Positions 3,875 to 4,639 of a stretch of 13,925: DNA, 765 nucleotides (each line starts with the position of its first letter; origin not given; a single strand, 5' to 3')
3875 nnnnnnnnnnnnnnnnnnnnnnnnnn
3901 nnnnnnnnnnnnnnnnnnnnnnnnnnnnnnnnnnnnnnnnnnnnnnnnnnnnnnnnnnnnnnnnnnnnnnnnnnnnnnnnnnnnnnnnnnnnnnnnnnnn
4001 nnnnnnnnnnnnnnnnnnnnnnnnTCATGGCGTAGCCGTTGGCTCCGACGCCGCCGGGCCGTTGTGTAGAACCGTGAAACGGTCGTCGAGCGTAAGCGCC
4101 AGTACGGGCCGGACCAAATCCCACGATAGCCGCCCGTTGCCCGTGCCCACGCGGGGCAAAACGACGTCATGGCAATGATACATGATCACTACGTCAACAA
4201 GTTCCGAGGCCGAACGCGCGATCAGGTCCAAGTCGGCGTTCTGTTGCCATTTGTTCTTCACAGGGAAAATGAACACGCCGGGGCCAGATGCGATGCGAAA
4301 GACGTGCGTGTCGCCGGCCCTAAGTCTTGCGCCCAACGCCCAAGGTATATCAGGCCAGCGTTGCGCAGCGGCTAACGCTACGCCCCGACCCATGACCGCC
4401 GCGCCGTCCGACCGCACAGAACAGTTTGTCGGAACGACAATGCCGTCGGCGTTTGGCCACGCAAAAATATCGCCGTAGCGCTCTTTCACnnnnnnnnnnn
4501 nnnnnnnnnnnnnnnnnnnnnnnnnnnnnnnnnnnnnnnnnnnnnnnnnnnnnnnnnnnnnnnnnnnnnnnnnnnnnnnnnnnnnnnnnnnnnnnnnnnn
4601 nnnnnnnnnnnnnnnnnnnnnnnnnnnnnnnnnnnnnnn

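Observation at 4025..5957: Candidate counter-defence cassette (macro domain plus Rnl2-type RNA ligase) with lower GC than its surroundings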

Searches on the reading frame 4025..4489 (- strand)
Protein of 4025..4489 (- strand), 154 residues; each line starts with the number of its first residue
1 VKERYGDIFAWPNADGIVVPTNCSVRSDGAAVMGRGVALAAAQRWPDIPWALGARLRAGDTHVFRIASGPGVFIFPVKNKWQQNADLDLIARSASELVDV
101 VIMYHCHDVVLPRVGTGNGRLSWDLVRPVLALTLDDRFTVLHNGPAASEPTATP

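Call 5: search_protein_families(library=pfam, proteins=[window:4025-4489:-], max_evalue=0.1)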
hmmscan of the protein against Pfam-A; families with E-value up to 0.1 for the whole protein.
window:4025-4489:- (154 aa): 1 family
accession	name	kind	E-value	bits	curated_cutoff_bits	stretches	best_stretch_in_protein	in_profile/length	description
PF01661.27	Macro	-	0.00083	19.7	22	1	72-129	58-117/118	Macro domain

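Call 6: search_protein_families(library=phrogs, proteins=[window:4025-4489:-], max_evalue=0.01)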
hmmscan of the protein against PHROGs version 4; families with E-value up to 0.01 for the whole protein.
window:4025-4489:- (154 aa): 3 families
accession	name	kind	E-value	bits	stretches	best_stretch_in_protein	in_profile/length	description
phrog_335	-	other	2.5e-19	70.8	1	1-140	56-200/422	phosphatase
phrog_30914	-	unknown function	9e-06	25.9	1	30-131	24-134/371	-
phrog_15329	-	unknown function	0.0028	18.9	1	99-141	56-97/104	-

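Call 11: search_solved_structures(query=window:4025-4489:-, max_evalue=10, show_alignments=2)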
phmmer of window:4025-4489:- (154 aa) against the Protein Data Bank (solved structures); distinct sequences matched with E-value up to 10: 21.
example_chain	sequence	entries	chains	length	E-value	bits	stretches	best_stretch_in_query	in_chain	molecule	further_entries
5m3i_A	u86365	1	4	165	3.6e-08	36.7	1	5-130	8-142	RNase III inhibitor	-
5m31_A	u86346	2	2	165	1.8e-07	34.4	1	18-129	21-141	Appr-1-p processing domain protein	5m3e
4j5r_A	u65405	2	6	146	0.00051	23.2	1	6-130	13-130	O-acetyl-ADP-ribose deacetylase 1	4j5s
4j5q_A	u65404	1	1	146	0.00051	23.2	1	6-130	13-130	O-acetyl-ADP-ribose deacetylase 1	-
2eee_A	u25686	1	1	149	0.00055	23.1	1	6-130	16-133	Uncharacterized protein C6orf130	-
2l8r_A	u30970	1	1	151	0.00057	23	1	6-130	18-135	Uncharacterized protein C6orf130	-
2lgr_A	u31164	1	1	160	0.00069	22.8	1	6-130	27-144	Uncharacterized protein C6orf130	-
7omu_AAA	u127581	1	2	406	0.079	16.1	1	73-132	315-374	Macro domain-containing protein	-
9ccs_B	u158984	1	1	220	0.51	13.4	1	37-81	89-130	2H04 Fab light chain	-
7sjm_L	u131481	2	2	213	0.52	13.4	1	39-81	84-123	Light Chain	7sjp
7sjo_F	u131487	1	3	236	0.59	13.2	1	39-81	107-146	Fab15H6.v4 Light Chain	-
9mmj_A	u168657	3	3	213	0.72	12.9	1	37-81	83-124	19b Fab Light Chain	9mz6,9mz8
9mz7_A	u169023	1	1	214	0.73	12.9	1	37-81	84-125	19b Fab Light Chain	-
9mz9_A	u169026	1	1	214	0.73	12.9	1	37-81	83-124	19b Fab Light Chain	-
9yio_C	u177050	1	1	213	0.81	12.8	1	35-81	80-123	5B3 kappa chain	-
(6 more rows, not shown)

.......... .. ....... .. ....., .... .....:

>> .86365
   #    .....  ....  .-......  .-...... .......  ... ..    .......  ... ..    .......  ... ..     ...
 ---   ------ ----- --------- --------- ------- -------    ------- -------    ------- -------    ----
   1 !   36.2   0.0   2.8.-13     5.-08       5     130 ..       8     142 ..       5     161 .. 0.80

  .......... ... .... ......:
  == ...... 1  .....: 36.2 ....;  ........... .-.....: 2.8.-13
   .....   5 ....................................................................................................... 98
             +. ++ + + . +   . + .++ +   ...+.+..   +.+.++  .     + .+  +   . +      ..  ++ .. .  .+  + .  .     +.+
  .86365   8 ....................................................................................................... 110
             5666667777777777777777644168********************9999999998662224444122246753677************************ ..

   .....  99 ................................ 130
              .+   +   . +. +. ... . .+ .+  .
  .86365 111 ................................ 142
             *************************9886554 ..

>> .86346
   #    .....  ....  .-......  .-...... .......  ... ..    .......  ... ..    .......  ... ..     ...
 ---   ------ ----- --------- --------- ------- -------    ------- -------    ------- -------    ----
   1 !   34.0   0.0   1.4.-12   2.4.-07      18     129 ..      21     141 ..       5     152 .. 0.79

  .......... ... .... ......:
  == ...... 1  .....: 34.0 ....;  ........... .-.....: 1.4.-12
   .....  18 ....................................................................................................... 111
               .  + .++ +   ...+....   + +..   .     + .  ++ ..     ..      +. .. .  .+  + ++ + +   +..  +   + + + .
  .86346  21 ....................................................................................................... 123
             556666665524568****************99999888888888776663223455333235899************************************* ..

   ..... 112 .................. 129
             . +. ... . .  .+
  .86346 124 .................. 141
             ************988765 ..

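Call 12: search_protein_families(library=ncbifam, proteins=[window:4025-4489:-], max_evalue=0.1)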
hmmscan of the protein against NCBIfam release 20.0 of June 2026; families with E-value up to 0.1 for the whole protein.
window:4025-4489:- (154 aa): 1 family
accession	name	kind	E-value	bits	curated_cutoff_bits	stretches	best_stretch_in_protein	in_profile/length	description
NF048014.1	antitoxin_DarG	equivalog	1e-14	54.6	250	1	6-136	6-137/338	type II toxin-antitoxin system antitoxin DNA ADP-ribosyl glycohydrolase DarG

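Call 25: find_homologous_proteins(query=window:4025-4489:-)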
Query window:4025-4489:- (154 aa): 59 proteins with E <= 0.001 among 272 candidates.
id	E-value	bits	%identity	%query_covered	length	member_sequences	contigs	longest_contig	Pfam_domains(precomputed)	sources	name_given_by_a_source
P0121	1.2e-99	349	99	100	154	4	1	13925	-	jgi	-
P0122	1.5e-30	124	47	92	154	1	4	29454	-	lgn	-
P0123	1.2e-29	121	50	92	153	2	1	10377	PF01661.28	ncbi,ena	-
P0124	1.8e-29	121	48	92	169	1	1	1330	PF01661.28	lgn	-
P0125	2.7e-29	120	48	92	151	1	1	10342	PF01661.28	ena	-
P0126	3.4e-29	120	49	92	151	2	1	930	PF01661.28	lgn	-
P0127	6.3e-29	119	48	92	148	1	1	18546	-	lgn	-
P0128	1.7e-28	117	46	92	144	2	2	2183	PF01661.28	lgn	-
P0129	5.2e-28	116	46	92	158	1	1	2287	-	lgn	-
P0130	6.2e-28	116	48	92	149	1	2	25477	-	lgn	-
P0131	1.0e-27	115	49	92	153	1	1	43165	PF01661.28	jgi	jgi:O-acetyl-ADP-ribose deacetylase (regulator of RNase III)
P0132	5.5e-27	113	44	92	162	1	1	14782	-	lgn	-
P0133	8.9e-27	112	47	83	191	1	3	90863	-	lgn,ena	-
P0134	2.5e-26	110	44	97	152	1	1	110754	-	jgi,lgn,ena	-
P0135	6.6e-26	109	47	92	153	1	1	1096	-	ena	-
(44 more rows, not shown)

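Call 26: find_encoding_contigs(protein=P0122, flank=6000, max_places=1)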
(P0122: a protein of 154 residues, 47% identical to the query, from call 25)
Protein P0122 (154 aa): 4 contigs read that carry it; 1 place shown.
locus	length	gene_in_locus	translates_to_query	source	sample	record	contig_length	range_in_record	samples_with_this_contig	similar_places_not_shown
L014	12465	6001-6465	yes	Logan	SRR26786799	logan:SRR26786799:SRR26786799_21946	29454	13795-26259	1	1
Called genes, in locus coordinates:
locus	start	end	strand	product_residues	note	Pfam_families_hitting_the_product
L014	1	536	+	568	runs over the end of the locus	-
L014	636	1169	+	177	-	-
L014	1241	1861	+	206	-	-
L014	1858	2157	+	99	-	-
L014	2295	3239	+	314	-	-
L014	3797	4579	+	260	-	-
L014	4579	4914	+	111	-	-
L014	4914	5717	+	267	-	PF13479:AAA_24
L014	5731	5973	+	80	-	-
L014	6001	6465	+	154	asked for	-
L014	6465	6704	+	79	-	-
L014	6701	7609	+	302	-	-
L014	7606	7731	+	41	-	-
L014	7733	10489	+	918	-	PF03167:UDG, PF00476:DNA_pol_A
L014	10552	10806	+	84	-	-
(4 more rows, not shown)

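Call 27: find_encoding_contigs(protein=P0131, flank=6000, max_places=1)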
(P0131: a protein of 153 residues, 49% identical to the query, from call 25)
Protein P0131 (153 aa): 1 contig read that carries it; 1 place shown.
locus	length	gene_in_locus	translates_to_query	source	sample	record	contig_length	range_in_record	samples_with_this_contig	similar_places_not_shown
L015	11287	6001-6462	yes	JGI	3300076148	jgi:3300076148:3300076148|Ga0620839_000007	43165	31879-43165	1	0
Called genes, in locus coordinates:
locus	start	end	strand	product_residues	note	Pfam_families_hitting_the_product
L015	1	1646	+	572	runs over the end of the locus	PF13524:Glyco_trans_1_2 (weak), PF13692:Glyco_trans_1_4, PF00534:Glycos_transf_1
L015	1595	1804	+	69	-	-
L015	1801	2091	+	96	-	-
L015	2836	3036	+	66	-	-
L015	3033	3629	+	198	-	-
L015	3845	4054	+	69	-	-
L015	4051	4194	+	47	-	-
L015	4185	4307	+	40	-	-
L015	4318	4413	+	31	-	-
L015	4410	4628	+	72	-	-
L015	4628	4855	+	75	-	-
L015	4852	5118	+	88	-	-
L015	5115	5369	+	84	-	-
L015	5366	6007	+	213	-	-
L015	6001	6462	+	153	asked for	PF01661:Macro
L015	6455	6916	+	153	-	PF10686:YAcAr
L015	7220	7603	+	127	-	-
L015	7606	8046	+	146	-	-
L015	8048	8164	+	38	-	-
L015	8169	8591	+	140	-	-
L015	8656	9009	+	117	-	-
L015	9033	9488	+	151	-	-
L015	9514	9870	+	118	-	-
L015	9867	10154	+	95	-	-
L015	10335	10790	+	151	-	-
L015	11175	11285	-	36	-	?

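Call 28: find_encoding_contigs(protein=P0134, flank=6000, max_places=1)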
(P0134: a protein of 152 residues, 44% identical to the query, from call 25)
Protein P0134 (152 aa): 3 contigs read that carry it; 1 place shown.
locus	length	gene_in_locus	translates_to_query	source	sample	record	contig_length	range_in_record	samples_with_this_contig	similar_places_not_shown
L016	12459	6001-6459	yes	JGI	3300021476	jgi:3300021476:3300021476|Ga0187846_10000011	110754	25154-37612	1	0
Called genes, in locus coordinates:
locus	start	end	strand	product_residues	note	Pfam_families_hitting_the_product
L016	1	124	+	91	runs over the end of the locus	-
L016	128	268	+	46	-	-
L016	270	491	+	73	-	-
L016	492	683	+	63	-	-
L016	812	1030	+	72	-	-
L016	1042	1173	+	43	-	-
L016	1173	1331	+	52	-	-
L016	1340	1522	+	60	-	-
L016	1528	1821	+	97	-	-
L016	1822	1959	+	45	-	-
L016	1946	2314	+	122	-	-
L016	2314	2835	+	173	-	-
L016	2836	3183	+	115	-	-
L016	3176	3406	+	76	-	-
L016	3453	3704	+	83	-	-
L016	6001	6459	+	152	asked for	-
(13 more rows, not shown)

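Call 30: search_protein_families(library=padloc, proteins=[window:4025-4489:-], max_evalue=0.01)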
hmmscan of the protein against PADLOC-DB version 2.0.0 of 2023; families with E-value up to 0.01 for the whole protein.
window:4025-4489:- (154 aa): 1 family
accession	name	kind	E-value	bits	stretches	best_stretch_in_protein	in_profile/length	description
PDLC02990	DarG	-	1.1e-16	59.3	1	6-136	7-135/329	-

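Call 39: search_dna_similar(query=window:4025-4489:-, collection=phages, mode=protein, max_evalue=0.001, max_rows=30)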
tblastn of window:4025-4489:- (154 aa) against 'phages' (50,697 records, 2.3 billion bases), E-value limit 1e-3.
Records with a match: 80; places in all: 80; records where one place covers at least 80% of the query: 62.
Best place of each record, by identity: <60% 80.
By first word of the organism name: Salmonella 13; Erwinia 11; Proteus 8; Aeromonas 8; Klebsiella 7; Vibrio 5; Morganella 3; Escherichia 3; Shewanella 3; Bacillus 2; and 13 more.
By host as written in the record: - 6; Klebsiella pneumoniae 6; Erwinia amylovora 6; Erwinia amylovora ATCC 29780 5; Salmonella enterica 4; Bacillus subtilis W-23-S(r); Bacillus licheniformis ATCC 9945a 2; Proteus mirabilis 2; Proteus penneri 2; and 37 more.
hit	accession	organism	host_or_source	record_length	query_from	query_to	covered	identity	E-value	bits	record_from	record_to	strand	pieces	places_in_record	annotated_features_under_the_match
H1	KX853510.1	Virus Rctr197k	enrichment culture DAMO/AAA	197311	1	154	100%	38.5%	5e-20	91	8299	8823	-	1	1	similar to similar to ADP-ribose-binding protein | hypothetical protein | uvrD: DNA helicase II-like protein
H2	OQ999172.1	Listeria phage LIS04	Listeria innocua ATCC 51742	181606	1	141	92%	39.6%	3e-23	100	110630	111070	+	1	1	Macro domain-like protein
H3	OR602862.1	Moorella phage MTATph1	Moorella thermoacetica DSM 103132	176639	2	144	93%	38.6%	3e-25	105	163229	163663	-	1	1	phosphatase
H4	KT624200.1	Bacillus phage SP-15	Bacillus subtilis W-23-S(r); Bacillus ...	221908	1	141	92%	39.1%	5e-19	88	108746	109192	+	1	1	hypothetical protein (x2)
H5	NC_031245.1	Bacillus phage SP-15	Bacillus subtilis W-23-S(r); Bacillus ...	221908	1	141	92%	39.1%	5e-19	88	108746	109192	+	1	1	phosphatase | hypothetical protein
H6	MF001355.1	Proteus phage PM2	Proteus mirabilis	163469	1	141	92%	35.9%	3e-15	77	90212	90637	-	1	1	hypothetical protein (x2)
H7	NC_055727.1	Proteus phage PM2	Proteus mirabilis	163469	1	141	92%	35.9%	3e-15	77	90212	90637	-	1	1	phosphatase | hypothetical protein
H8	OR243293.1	Vibrio phage vB_VibM_83AMN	Vibrio sp.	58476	14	140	82%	38.6%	2e-15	77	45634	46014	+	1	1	hypothetical protein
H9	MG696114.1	Proteus phage phiP4-3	Proteus penneri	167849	1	141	92%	34.5%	2e-16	81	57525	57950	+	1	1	hypothetical protein (x2)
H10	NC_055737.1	Proteus phage phiP4-3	Proteus penneri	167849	1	141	92%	34.5%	2e-16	81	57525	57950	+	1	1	hypothetical protein (x2)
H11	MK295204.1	Shigella phage vB_SdyM_006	Shigella dysenteriae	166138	1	141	92%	34.5%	3e-16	80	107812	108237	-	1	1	membrane protein | hypothetical protein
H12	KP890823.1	Proteus phage vB_PmiM_Pm5461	Proteus mirabilis 417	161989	1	141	92%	34.5%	4e-14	74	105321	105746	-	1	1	putative membrane protein | hypothetical protein (x2)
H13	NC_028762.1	Proteus phage vB_PmiM_Pm5461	Proteus mirabilis 417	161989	1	141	92%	34.5%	4e-14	74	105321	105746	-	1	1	hypothetical protein (x3)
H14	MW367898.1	Proteus phage SJ_PmiM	Proteus mirabilis HLJP-1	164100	1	141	92%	34.0%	2e-15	77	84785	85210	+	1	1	hypothetical protein (x2)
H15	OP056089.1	Vibrio phage vB_VpaM_VPs20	Vibrio parahaemolyticus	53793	1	141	92%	33.9%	1e-17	84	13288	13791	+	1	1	none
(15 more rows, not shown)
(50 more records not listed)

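Call 41: search_dna_similar(query=window:4025-4489:-, collection=phages, mode=protein, max_evalue=10, max_rows=60, rows=spread)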
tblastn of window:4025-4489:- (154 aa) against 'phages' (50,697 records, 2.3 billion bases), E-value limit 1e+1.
Records with a match: 208; places in all: 208; records where one place covers at least 80% of the query: 86.
Best place of each record, by identity: <60% 208.
By first word of the organism name: Erwinia 43; Salmonella 34; Pseudomonas 23; Klebsiella 13; Vibrio 11; Aeromonas 10; Proteus 9; Serratia 9; Escherichia 8; Shewanella 6; and 24 more.
By host as written in the record: - 26; Erwinia amylovora 24; Erwinia amylovora ATCC 29780 16; Klebsiella pneumoniae 15; Salmonella enterica 8; Pseudomonas aeruginosa 8; Escherichia coli 7; Vibrio parahaemolyticus 5; and 69 more.
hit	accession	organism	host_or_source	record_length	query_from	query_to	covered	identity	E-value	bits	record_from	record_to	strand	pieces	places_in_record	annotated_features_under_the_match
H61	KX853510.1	Virus Rctr197k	enrichment culture DAMO/AAA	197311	1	154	100%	38.5%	5e-20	91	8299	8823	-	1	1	similar to similar to ADP-ribose-binding protein | hypothetical protein | uvrD: DNA helicase II-like protein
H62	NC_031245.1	Bacillus phage SP-15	Bacillus subtilis W-23-S(r); Bacillus ...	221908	1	141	92%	39.1%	5e-19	88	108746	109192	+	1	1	phosphatase | hypothetical protein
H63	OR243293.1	Vibrio phage vB_VibM_83AMN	Vibrio sp.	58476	14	140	82%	38.6%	2e-15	77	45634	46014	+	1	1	hypothetical protein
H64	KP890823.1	Proteus phage vB_PmiM_Pm5461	Proteus mirabilis 417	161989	1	141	92%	34.5%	4e-14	74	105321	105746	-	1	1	putative membrane protein | hypothetical protein (x2)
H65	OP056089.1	Vibrio phage vB_VpaM_VPs20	Vibrio parahaemolyticus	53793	1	141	92%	33.9%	1e-17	84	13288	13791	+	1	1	none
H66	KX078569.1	Morganella phage vB_MmoM_MP1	Morganella sp.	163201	1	138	90%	34.3%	2e-15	78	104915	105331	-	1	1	hypothetical protein (x2)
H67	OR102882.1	Vibrio phage vB_VpaP-MS02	Vibrio parahaemolyticus KCTC2729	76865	1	140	91%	33.3%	3e-16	80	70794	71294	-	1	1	ADP ribose binding protein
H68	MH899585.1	Klebsiella phage Pylas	Klebsiella pneumoniae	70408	1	140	91%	32.1%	2e-13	72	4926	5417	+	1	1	ADP ribose binding protein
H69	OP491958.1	Aeromonas phage APT65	Aeromonas hydrophila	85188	1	139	90%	30.5%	5e-6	50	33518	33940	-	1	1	hypothetical protein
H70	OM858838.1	Shigella phage B2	Shigella flexneri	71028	15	140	82%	33.1%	3e-13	71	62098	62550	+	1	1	hypothetical protein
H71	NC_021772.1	Salmonella phage FSL SP-058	Salmonella enterica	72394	15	140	82%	33.1%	4e-13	71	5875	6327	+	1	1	phosphatase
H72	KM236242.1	Escherichia phage Pollock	Escherichia coli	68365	13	140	83%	32.0%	5e-13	71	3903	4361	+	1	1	hypothetical protein (x2) | ribosome_binding_site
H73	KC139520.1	Salmonella phage FSL SP-076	Salmonella enterica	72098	15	140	82%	32.5%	1e-11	67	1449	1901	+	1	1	hypothetical protein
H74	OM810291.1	Aeromonas phage ZPAH14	Aeromonas hydrophila ZPAH75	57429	1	141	92%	28.3%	2e-7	55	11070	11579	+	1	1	hypothetical protein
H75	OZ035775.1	Sashavirus BDX09P1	-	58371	3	136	87%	29.8%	2e-9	60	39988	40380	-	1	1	record has no annotation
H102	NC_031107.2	Erwinia phage vB_EamM_Asesino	Erwinia amylovora ATCC 29780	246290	6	99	61%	30.2%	4e-3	42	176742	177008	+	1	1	putative Appr-1-p processing protein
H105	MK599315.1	Pseudomonas phage PA1C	Pseudomonas aeruginosa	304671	31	130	65%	26.6%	1e-3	44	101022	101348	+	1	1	hypothetical protein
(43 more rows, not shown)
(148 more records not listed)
